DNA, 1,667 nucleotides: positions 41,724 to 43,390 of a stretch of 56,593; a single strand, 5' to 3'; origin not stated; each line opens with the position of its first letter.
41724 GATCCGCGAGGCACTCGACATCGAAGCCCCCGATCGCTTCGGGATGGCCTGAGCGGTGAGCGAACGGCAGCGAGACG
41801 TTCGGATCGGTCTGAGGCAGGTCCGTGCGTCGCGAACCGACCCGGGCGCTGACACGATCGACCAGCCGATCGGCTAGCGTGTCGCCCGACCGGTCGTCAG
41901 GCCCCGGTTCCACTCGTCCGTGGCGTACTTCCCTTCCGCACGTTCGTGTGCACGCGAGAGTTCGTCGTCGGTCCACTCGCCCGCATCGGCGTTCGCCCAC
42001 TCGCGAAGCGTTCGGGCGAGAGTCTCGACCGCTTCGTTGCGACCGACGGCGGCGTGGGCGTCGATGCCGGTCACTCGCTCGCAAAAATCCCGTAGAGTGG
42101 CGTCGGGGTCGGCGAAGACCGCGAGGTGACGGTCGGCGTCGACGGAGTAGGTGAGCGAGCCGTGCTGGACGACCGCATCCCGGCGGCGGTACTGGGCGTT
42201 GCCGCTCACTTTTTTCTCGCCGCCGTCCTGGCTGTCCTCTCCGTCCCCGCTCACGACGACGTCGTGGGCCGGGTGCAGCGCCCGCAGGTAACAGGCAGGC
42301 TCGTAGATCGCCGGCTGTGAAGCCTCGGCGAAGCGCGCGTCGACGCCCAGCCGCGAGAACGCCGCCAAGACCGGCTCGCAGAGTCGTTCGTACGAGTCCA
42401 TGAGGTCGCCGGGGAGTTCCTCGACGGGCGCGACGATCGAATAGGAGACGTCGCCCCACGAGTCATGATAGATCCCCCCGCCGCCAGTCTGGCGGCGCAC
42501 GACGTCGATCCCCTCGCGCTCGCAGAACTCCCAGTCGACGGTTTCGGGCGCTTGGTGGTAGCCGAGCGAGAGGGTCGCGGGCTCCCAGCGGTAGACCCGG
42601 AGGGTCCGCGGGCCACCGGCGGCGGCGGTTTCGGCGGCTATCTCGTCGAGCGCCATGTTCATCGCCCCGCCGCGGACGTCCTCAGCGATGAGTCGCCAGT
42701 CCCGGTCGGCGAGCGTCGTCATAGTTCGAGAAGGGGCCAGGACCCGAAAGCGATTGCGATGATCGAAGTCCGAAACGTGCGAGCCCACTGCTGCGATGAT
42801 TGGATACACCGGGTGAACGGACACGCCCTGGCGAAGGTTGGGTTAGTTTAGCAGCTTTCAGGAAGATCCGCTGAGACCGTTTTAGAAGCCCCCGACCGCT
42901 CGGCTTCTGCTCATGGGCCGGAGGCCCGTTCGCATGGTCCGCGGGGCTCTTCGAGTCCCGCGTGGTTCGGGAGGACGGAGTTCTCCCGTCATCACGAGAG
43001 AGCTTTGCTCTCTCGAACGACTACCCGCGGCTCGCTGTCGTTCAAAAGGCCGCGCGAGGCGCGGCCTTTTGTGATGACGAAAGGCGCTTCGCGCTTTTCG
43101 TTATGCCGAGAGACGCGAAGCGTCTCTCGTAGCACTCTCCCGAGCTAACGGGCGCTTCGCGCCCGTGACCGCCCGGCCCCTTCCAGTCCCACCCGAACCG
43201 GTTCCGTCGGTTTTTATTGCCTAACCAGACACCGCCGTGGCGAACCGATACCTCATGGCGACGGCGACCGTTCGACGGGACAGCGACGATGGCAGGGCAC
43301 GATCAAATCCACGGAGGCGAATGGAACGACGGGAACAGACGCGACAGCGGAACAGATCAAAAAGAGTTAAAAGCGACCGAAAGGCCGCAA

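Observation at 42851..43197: Eight copies of an ORF-free mosaic hairpin element with conserved, asymmetric termini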

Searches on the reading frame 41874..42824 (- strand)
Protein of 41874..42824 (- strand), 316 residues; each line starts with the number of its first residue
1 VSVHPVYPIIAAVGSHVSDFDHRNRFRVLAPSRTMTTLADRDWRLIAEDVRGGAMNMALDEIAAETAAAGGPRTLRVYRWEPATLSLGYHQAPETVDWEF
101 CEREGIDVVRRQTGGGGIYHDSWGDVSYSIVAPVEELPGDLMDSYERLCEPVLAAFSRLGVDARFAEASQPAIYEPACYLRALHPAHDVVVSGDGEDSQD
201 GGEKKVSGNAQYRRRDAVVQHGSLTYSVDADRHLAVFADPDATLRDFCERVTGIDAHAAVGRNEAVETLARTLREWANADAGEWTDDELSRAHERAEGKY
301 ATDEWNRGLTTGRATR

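Call 57: search_protein_families(library=pfam, proteins=[window:41874-42824:-], max_evalue=0.0001)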
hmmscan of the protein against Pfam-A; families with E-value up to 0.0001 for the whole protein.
window:41874-42824:- (316 aa): 2 families
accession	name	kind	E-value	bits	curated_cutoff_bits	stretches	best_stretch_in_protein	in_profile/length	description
PF21948.1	LplA-B_cat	-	5.2e-37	128.2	27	1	54-258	3-182/200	Lipoyl protein ligase A/B catalytic domain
PF03099.24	BPL_LplA_LipB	-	6.6e-07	29.8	21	1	101-229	21-133/133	Biotin/lipoate A/B protein ligase family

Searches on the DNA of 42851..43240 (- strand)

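Call 13: search_dna_similar(query=window:42851-43240:-, collection=plasmids, mode=distant, max_rows=40)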
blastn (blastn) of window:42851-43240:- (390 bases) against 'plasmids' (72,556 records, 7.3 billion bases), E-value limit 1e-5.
Records with a match: 4; places in all: 4; records where one place covers at least 80% of the query: 0.
Best place of each record, by identity: 95-99% 3; 90-95% 1.
By first word of the organism name: Natribaculum 2; Natrinema 1; Halomontanus 1.
By predicted mobility (MOB-suite, as given by PLSDB): non-mobilizable 4.
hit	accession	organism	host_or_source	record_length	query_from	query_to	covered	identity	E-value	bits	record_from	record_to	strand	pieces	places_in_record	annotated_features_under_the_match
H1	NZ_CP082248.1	Natrinema sp. SYSU A 869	cell culture,salt lake sediment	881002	210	257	12%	91.7%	3e-8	67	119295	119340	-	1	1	none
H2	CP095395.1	Natribaculum longum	cell culture,saline soil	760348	220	254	9%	97.1%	5e-6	60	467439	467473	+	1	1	none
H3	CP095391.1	Natribaculum breve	cell culture,saline soil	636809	220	254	9%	97.1%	5e-6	60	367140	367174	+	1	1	none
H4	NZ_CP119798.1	Halomontanus rarus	cell culture,sediment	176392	220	254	9%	97.1%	5e-6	60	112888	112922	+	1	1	none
